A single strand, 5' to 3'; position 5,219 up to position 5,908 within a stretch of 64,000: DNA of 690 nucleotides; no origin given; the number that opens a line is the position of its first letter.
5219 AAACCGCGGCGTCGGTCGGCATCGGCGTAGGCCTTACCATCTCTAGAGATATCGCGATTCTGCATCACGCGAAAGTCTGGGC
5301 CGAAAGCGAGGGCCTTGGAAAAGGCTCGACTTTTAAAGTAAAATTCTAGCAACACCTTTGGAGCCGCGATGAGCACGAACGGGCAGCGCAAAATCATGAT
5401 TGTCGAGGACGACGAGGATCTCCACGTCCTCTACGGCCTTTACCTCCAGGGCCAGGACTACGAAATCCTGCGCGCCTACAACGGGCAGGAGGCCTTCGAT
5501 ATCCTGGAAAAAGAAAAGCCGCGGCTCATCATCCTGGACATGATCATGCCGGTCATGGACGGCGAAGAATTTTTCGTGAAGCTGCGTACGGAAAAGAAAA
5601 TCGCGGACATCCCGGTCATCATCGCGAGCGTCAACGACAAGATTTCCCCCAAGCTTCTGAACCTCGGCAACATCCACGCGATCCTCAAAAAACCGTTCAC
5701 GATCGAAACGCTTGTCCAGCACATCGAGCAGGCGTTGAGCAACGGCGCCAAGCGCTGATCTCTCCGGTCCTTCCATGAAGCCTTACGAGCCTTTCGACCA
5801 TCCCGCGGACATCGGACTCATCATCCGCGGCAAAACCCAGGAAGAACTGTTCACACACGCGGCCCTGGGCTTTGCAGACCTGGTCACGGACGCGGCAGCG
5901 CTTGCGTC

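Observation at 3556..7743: Two-component pair tightly coupled to an archease-RtcB RNA-repair module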

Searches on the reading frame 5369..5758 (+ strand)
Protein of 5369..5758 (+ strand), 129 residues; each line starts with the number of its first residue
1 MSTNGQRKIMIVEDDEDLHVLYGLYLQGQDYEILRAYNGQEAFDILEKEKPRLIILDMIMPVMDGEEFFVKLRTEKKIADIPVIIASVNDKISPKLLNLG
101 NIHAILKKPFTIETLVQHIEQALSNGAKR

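Call 3: search_protein_families(library=pfam, proteins=[window:5369-5758:+], max_evalue=0.001)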
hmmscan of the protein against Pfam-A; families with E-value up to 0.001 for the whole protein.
window:5369-5758:+ (129 aa): 1 family
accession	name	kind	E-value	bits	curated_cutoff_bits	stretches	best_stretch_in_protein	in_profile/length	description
PF00072.30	Response_reg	-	4e-19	69.3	30.2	1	9-120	1-111/111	Response regulator receiver domain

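Call 10: find_homologous_proteins(query=window:5369-5758:+, max_evalue=1e-10)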
Query window:5369-5758:+ (129 aa): 504 proteins with E <= 1e-10 among 737 candidates; the best 120 are listed.
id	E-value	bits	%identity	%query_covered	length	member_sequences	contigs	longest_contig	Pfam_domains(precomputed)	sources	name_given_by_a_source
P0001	7.3e-77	273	100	100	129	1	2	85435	PF00072.31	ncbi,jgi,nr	ncbi:MAG TPA: response regulator [Verrucomicrobiae bacterium]|jgi:DNA-binding response OmpR family r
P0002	1.9e-66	239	87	100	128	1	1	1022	PF00072.31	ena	-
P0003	3.4e-58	213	82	91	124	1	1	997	PF00072.31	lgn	-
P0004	2.2e-57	210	81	91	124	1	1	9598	PF00072.31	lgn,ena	-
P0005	1.3e-56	208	78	95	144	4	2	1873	PF00072.31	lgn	-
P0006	1.9e-56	207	79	98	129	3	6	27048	PF00072.31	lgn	-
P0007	5.7e-55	202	77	92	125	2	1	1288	PF00072.31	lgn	-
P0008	7.0e-55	202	79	96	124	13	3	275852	PF00072.31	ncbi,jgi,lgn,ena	-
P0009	2.9e-54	200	76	94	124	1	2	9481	PF00072.31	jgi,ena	-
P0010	3.0e-54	200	76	91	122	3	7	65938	PF00072.31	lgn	-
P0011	1.1e-53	198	74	96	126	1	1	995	PF00072.31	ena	-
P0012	1.8e-53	197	77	94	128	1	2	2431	PF00072.31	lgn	-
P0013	1.9e-53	197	76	92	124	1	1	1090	PF00072.31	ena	-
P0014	3.7e-53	196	78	90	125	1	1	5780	PF00072.31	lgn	-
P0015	4.5e-53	196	78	90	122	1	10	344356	PF00072.31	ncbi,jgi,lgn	jgi:two-component system chemotaxis response regulator CheY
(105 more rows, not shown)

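Call 11: find_encoding_contigs(protein=P0001, flank=7000, max_places=3)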
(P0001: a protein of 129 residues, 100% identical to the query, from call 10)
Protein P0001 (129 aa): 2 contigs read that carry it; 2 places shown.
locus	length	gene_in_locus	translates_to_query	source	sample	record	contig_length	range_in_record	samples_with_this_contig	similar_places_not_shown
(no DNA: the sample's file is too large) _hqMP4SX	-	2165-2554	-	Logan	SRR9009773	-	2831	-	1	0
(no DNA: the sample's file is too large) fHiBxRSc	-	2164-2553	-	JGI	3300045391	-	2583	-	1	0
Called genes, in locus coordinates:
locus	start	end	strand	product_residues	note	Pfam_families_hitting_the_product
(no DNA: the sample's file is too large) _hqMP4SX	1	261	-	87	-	?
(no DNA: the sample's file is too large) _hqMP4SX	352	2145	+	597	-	PF00672:HAMP, PF00989:PAS (faint), PF08448:PAS_4, PF13426:PAS_9 (weak), PF00512:HisKA (weak), PF02518:HATPase_c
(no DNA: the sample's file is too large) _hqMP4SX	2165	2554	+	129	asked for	PF00072:Response_reg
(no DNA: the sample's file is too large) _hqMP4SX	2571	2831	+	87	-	?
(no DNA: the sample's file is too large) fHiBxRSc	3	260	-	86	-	?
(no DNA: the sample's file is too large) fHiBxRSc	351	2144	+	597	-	PF00672:HAMP, PF00989:PAS (faint), PF08448:PAS_4, PF13426:PAS_9 (weak), PF00512:HisKA (weak), PF02518:HATPase_c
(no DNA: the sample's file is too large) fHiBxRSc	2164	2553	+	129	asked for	PF00072:Response_reg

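Call 12: find_encoding_contigs(protein=P0008, flank=7000, max_places=3)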
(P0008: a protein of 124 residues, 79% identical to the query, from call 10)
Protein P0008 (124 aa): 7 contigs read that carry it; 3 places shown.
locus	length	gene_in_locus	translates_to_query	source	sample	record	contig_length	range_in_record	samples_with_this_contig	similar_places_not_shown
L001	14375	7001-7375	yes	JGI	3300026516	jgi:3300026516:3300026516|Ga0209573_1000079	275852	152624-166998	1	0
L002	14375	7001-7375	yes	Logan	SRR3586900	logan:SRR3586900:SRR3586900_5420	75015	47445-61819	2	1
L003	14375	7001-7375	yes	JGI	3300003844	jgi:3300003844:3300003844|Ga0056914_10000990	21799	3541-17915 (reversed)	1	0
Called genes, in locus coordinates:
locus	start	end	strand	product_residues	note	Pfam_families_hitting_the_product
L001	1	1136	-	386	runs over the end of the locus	PF00346:Complex1_49kDa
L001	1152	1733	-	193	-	PF00329:Complex1_30kDa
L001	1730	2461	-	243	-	PF01058:Oxidored_q6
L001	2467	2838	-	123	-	PF00507:Oxidored_q4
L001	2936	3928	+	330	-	PF01189:Methyltr_RsmB-F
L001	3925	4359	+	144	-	PF00293:NUDIX, PF14815:NUDIX_4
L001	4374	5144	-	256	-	PF00970:FAD_binding_6, PF00175:NAD_binding_1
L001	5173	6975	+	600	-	PF00672:HAMP, PF08448:PAS_4, PF13426:PAS_9 (weak), PF00512:HisKA (weak), PF02518:HATPase_c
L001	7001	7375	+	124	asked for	PF00072:Response_reg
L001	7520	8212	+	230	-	PF00072:Response_reg, PF23198:PDE8A_N (faint), PF00486:Trans_reg_C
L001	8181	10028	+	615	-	PF16736:sCache_like (faint), PF23846:Cache_WalK (weak), PF00672:HAMP, PF00989:PAS, PF08448:PAS_4, PF13426:PAS_9 (weak), PF00512:HisKA, PF02518:HATPase_c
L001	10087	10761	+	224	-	PF01895:PhoU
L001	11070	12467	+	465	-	PF01964:ThiC_Rad_SAM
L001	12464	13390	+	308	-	PF02445:NadA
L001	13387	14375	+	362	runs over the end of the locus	PF04551:GcpE, PF26540:GcpE_C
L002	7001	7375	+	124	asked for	PF00072:Response_reg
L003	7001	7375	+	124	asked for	PF00072:Response_reg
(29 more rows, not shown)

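Call 13: find_encoding_contigs(protein=P0015, flank=7000, max_places=3)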
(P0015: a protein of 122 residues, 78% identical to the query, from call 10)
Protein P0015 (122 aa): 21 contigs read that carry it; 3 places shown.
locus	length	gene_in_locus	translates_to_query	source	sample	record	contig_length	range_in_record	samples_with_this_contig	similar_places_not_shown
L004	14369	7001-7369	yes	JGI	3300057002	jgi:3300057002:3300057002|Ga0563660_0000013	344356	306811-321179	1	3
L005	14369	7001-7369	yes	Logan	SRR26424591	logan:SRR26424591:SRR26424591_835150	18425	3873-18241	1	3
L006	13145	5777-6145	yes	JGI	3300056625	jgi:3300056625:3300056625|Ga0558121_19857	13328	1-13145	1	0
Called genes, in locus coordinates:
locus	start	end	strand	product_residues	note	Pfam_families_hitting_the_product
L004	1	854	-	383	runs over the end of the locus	PF00346:Complex1_49kDa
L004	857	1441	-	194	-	PF00329:Complex1_30kDa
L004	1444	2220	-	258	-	PF01058:Oxidored_q6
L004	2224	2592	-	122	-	PF00507:Oxidored_q4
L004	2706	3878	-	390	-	PF08495:FIST, PF10442:FIST_C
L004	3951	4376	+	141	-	PF00293:NUDIX, PF14815:NUDIX_4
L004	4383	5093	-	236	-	PF00970:FAD_binding_6, PF00175:NAD_binding_1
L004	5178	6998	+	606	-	PF00672:HAMP, PF00989:PAS (weak), PF08448:PAS_4, PF13426:PAS_9 (faint), PF02518:HATPase_c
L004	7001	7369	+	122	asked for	PF00072:Response_reg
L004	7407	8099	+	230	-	PF00072:Response_reg, PF00486:Trans_reg_C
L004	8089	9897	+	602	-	PF02743:dCache_1 (weak), PF16736:sCache_like (faint), PF00672:HAMP, PF00989:PAS (weak), PF00512:HisKA, PF02518:HATPase_c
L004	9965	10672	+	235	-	PF01895:PhoU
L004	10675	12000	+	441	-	PF02254:TrkA_N, PF03807:F420_oxidored (faint), PF13241:NAD_binding_7 (faint), PF13460:NAD_binding_10 (faint), PF02080:TrkA_C, PF02254:TrkA_N, PF02080:TrkA_C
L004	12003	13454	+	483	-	PF02386:TrkH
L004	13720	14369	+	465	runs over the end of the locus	PF01964:ThiC_Rad_SAM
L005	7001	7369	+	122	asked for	PF00072:Response_reg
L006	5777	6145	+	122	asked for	PF00072:Response_reg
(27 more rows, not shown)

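Call 17: find_related_loci(query=window:5369-5758:+, collection=genome_contigs, flank=10000)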
Query window:5369-5758:+ (129 aa) in genome_contigs; peptide patterns used: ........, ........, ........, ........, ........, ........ (x = any residue, [..] = any of these).
449 stretches matched a pattern; 337 encode a relative of the query (tblastn E <= 1e-3); the best 80 are kept; 80 distinct loci.
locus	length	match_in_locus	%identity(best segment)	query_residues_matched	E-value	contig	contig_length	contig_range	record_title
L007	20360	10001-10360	81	5-124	6e-62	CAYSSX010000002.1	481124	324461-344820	MAG TPA_asm: uncultured bacterium isolate SRP342105_co1_457 genome assembly, contig: NODE_8_length_481124_cov_12.253095,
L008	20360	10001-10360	81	5-124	1e-61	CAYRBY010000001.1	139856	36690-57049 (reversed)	MAG TPA_asm: uncultured bacterium isolate SRP278252_co1_689 genome assembly, contig: NODE_107_length_139856_cov_9.610768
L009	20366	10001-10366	80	3-124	4e-61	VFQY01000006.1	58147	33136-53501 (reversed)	MAG: Candidatus Omnitrophota bacterium isolate ZLKRG04 NODE_324_length_58147_cov_4.052620, whole genome shotgun sequence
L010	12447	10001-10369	67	2-124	1e-53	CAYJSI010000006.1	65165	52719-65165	MAG TPA_asm: uncultured bacterium isolate ERP125453_co1_405 genome assembly, contig: NODE_261_length_65165_cov_11.193718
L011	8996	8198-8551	69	6-123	3e-53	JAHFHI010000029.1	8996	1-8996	MAG: Candidatus Omnitrophota bacterium isolate nzgw335 NODE_12798_length_8997_cov_3.335624, whole genome shotgun sequenc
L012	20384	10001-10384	66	7-129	6e-52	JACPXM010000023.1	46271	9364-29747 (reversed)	MAG: Candidatus Omnitrophota bacterium isolate NC_groundwater_837_Pr1_B-0.1um_48_14 Montesol18_Bp1_scaffold_656780, whol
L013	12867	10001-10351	68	8-124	7e-51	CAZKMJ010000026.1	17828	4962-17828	MAG TPA_asm: uncultured bacterium isolate SRP342105_co1_334 genome assembly, contig: NODE_4250_length_17828_cov_5.133236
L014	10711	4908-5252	70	8-123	8e-50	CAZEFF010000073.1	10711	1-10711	MAG TPA_asm: uncultured bacterium isolate SRP342105_co1_304 genome assembly, contig: NODE_8484_length_10711_cov_7.080800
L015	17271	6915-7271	64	5-123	2e-49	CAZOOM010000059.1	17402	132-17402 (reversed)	MAG TPA_asm: uncultured bacterium isolate SRP257259_co1_149 genome assembly, contig: NODE_4054_length_17402_cov_5.639304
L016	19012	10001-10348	69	8-124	2e-49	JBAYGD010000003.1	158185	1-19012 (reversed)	MAG: Candidatus Omnitrophota bacterium isolate SO_2016_GW1_117 scaffold00209_OW334_2016, whole genome shotgun sequence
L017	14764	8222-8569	67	8-124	6e-49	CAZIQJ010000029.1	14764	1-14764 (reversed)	MAG TPA_asm: uncultured bacterium isolate SRP342105_co2_29 genome assembly, contig: NODE_4283_length_14764_cov_6.094636,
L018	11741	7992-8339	66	8-124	8e-50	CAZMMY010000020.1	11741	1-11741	MAG TPA_asm: uncultured bacterium isolate SRP342105_co1_337 genome assembly, contig: NODE_7485_length_11741_cov_4.702122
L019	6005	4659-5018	64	6-125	5e-48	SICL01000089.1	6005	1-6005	MAG: Candidatus Taenariivivens baikalensis isolate Baikal-deep-G204 BACOMB-C60658, whole genome shotgun sequence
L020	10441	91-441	65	8-124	2e-47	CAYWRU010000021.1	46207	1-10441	MAG TPA_asm: uncultured bacterium isolate SRP257259_co1_296 genome assembly, contig: NODE_741_length_46207_cov_6.543357,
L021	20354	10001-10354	64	8-125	4e-47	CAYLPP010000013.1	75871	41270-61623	MAG TPA_asm: uncultured bacterium isolate SRP342105_co1_308 genome assembly, contig: NODE_415_length_75871_cov_9.962475,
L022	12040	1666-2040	59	1-125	1e-46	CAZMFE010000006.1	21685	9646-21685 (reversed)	MAG TPA_asm: uncultured bacterium isolate binchicken_co21_479 genome assembly, contig: NODE_1218_length_21685_cov_5.6071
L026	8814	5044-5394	62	3-119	1e-40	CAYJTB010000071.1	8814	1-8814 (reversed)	MAG TPA_asm: uncultured bacterium isolate ERP125453_co1_402 genome assembly, contig: NODE_9596_length_8814_cov_8.827492,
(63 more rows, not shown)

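Call 46: search_protein_families(library=pfam, proteins=[L026:5863-6513:-, L026:6867-7832:+], max_evalue=0.001)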
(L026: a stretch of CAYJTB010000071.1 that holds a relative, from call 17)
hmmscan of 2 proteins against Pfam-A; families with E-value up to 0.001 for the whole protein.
L026:5863-6513:- (216 aa): 0 families

L026:6867-7832:+ (321 aa): 2 families
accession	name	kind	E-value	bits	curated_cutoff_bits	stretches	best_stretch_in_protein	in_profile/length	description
PF13581.12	HATPase_c_2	-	1.2e-07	32.2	27.4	1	110-227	10-109/127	Histidine kinase-like ATPase domain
PF02518.31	HATPase_c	-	0.00032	21.6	26.4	1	130-183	4-55/111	Histidine kinase-, DNA gyrase B-, and HSP90-like ATPase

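Call 47: search_solved_structures(query=window:5369-5758:+, max_evalue=1e-8, show_alignments=1)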
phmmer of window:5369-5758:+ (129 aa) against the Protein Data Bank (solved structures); distinct sequences matched with E-value up to 1e-8: 45.
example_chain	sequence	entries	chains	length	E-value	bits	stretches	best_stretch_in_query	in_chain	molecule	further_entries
9phz_E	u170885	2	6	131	2.7e-16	62.8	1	7-125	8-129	Stage 0 sporulation protein A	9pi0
4ja2_A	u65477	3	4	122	4.9e-15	58.8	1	7-123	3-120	Response regulator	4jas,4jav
6azr_B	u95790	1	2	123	6.5e-15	58.4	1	7-123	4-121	Chemotaxis regulator-transmits chemoreceptor signals to flagelllar motor components CheY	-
3dge_C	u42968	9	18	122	6.8e-15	58.3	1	7-123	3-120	Response regulator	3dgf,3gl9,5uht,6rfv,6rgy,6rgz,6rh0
1dz3_A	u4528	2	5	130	4.5e-14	55.6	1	8-123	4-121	Stage 0 sporulation protein A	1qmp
9lbr_A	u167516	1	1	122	4.5e-14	55.6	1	7-123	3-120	Response regulator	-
1nxo_A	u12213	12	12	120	7.6e-14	54.9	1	7-119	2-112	DNA-binding response regulator | Response regulator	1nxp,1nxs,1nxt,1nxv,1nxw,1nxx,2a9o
6rh1_C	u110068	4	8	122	8.7e-14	54.7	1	7-123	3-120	Response regulator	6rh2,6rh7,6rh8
6eb7_A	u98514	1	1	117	1.4e-13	54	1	7-118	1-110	DNA-binding response regulator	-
1mvo_A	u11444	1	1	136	2.1e-13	53.5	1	6-113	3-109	PhoP response regulator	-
8fk2_A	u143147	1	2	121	1.9e-12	50.4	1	7-120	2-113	Putative response regulator CovR VicR-like protein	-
3t6k_A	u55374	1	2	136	3.4e-12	49.6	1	8-124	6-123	Response regulator receiver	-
9ji3_J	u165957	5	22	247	3.5e-12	49.5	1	3-124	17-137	DNA-binding response regulator | Possible two component system response transcriptional positive regulator PhoP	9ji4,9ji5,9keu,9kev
3r0j_A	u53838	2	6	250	3.7e-12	49.5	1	3-124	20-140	POSSIBLE TWO COMPONENT SYSTEM RESPONSE TRANSCRIPTIONAL POSITIVE REGULATOR PHOP | Response regulator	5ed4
6ifh_A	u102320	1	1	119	5.4e-12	48.9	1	7-121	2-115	Sporulation initiation phosphotransferase F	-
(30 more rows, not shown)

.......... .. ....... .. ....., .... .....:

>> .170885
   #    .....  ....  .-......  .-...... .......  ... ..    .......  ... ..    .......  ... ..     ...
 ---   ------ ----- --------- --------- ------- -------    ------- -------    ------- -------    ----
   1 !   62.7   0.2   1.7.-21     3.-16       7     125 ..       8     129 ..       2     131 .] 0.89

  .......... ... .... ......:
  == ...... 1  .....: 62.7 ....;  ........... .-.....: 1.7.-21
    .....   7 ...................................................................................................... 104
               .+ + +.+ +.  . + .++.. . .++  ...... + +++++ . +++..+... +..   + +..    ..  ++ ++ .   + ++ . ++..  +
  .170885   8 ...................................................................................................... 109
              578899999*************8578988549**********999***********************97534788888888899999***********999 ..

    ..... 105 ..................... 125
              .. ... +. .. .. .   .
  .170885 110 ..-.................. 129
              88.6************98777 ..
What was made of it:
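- Closest known: Kinase plus single-domain response regulator pairs. Same: The nearest solved relatives include RR468, CheY, Spo0F and DivK (call 47).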

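Call 48: search_protein_families(library=ncbifam, proteins=[window:5369-5758:+], max_evalue=0.00001)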
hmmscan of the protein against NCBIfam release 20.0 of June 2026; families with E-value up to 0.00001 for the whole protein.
window:5369-5758:+ (129 aa): 72 families (the best 25 are shown)
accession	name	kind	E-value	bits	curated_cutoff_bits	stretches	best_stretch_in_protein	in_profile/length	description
NF045717.1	DVU0259_DivK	exception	1.1e-21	77.2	160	1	6-123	2-116/117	DVU0259 family response regulator domain-containing protein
TIGR02875.1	spore_0_A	equivalog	4.8e-17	62.1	200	1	8-125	4-124/262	sporulation transcription factor Spo0A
TIGR02154.1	PhoB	equivalog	1.4e-16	60.5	296.2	1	6-123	2-120/226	phosphate regulon transcriptional regulator PhoB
NF007969.0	PRK10693.1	equivalog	1.8e-16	60.1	329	1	6-110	7-110/337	two-component system response regulator RssB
NF007135.0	PRK09581.1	equivalog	6.6e-15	54.9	474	1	8-98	4-94/457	PleD family two-component system response regulator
NF011695.0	PRK15115.1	equivalog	6.8e-15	54.7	763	1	6-126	6-125/445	two-component system response regulator GlrR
NF045944.1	ResRegRpaBCyano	equivalog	1.3e-14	54.1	330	1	10-123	1-112/229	response regulator transcription factor RpaB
NF040534.1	resp_reg_YycF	equivalog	2.2e-14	53.3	340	1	7-123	1-115/231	response regulator YycF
NF051850.1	RespRegRprY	equivalog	6.8e-14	51.8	370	1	6-123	4-120/234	response regulator transcription factor RprY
NF040689.1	MtrAB_MtrA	equivalog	7.4e-14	51.6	300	1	9-124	1-114/219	MtrAB system response regulator MtrA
NF053854.1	RespRegPhoBBctds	equivalog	1.1e-13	51.1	270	1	9-124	1-116/225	two-component system response regulator PhoB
NF033120.0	vanR_FM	exception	1.2e-13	51.2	460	1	8-121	5-116/231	vancomycin resistance response regulator transcription factor, VanR-F/VanR-M family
NF053512.1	nitric_RR_NosR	exception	1.2e-13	50.9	400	1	9-125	1-117/422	response regulator c-di-GMP phosphodiesterase, NosR family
NF045505.1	RR_RssB_Pseudo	equivalog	1.2e-13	50.9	700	1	4-115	3-113/394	two-component system response regulator RssB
NF007005.1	PRK09468.1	equivalog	1.5e-13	50.7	331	1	6-123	3-119/237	osmolarity response regulator transcription factor OmpR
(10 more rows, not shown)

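Call 49: find_encoding_contigs(protein=P0002, flank=3000, max_places=3)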
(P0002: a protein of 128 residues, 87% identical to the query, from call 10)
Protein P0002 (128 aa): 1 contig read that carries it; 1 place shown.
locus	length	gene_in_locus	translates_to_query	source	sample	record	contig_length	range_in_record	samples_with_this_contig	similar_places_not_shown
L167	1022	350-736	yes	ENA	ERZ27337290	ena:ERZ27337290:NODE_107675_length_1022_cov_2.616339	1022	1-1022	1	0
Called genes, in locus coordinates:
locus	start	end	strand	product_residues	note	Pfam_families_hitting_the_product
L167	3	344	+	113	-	?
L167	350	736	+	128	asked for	PF00072:Response_reg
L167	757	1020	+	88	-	?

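Call 50: find_encoding_contigs(protein=P0004, flank=8000, max_places=3)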
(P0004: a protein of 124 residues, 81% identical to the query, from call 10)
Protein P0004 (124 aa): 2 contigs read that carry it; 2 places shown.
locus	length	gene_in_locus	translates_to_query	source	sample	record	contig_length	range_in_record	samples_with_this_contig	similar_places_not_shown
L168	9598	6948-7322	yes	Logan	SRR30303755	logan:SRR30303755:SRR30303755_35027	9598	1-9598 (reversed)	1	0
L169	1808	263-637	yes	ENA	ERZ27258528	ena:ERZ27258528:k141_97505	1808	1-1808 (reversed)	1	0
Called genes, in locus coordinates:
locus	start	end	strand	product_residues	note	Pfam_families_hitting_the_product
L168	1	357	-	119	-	?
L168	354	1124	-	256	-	PF01058:Oxidored_q6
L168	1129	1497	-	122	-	PF00507:Oxidored_q4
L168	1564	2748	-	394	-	PF08495:FIST, PF10442:FIST_C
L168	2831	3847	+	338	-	PF01189:Methyltr_RsmB-F, PF13847:Methyltransf_31 (weak)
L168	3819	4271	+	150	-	PF00293:NUDIX, PF14815:NUDIX_4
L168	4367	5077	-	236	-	PF00970:FAD_binding_6, PF00175:NAD_binding_1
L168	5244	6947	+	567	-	PF00672:HAMP, PF08448:PAS_4, PF13426:PAS_9 (weak), PF00512:HisKA (weak), PF02518:HATPase_c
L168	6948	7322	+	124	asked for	PF00072:Response_reg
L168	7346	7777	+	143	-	PF01951:Archease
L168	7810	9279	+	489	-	PF01139:RtcB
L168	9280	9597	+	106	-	?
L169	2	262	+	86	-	?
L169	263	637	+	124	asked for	PF00072:Response_reg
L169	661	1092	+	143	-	PF01951:Archease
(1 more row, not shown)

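Call 51: find_encoding_contigs(protein=P0006, flank=8000, max_places=4)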
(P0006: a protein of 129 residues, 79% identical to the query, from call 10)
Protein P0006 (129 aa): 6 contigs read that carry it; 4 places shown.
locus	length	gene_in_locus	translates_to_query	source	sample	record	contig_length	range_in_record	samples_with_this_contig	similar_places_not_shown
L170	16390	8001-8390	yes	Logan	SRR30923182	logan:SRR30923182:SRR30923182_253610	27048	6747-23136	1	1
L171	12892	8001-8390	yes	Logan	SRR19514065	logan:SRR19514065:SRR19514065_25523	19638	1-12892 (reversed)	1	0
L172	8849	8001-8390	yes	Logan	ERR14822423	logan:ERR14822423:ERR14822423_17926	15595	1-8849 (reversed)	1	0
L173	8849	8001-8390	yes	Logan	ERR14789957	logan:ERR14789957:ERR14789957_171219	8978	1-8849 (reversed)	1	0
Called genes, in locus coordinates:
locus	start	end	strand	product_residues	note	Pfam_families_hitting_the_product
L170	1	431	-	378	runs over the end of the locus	PF00146:NADHdh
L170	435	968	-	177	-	PF13187:Fer4_9 (faint), PF12797:Fer4_2 (faint), PF14697:Fer4_21 (faint), PF12838:Fer4_7, PF13484:Fer4_16 (faint), PF00037:Fer4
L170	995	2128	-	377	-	PF00346:Complex1_49kDa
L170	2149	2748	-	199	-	PF00329:Complex1_30kDa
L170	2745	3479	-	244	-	PF01058:Oxidored_q6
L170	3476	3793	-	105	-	PF00507:Oxidored_q4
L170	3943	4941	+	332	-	PF01189:Methyltr_RsmB-F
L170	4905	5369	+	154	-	PF00293:NUDIX, PF14815:NUDIX_4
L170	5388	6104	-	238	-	PF00970:FAD_binding_6, PF00175:NAD_binding_1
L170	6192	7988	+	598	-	PF00672:HAMP, PF08448:PAS_4, PF00512:HisKA (weak), PF02518:HATPase_c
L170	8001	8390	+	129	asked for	PF00072:Response_reg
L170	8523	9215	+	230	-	PF00072:Response_reg, PF00486:Trans_reg_C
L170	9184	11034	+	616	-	PF00672:HAMP, PF00989:PAS, PF08448:PAS_4 (weak), PF00512:HisKA, PF02518:HATPase_c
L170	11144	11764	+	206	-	PF01895:PhoU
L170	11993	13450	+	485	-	PF01964:ThiC_Rad_SAM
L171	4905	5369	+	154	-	PF00293:NUDIX, PF14815:NUDIX_4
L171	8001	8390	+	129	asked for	PF00072:Response_reg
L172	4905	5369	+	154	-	PF00293:NUDIX, PF14815:NUDIX_4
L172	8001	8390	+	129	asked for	PF00072:Response_reg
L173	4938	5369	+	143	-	PF00293:NUDIX, PF14815:NUDIX_4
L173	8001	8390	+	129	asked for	PF00072:Response_reg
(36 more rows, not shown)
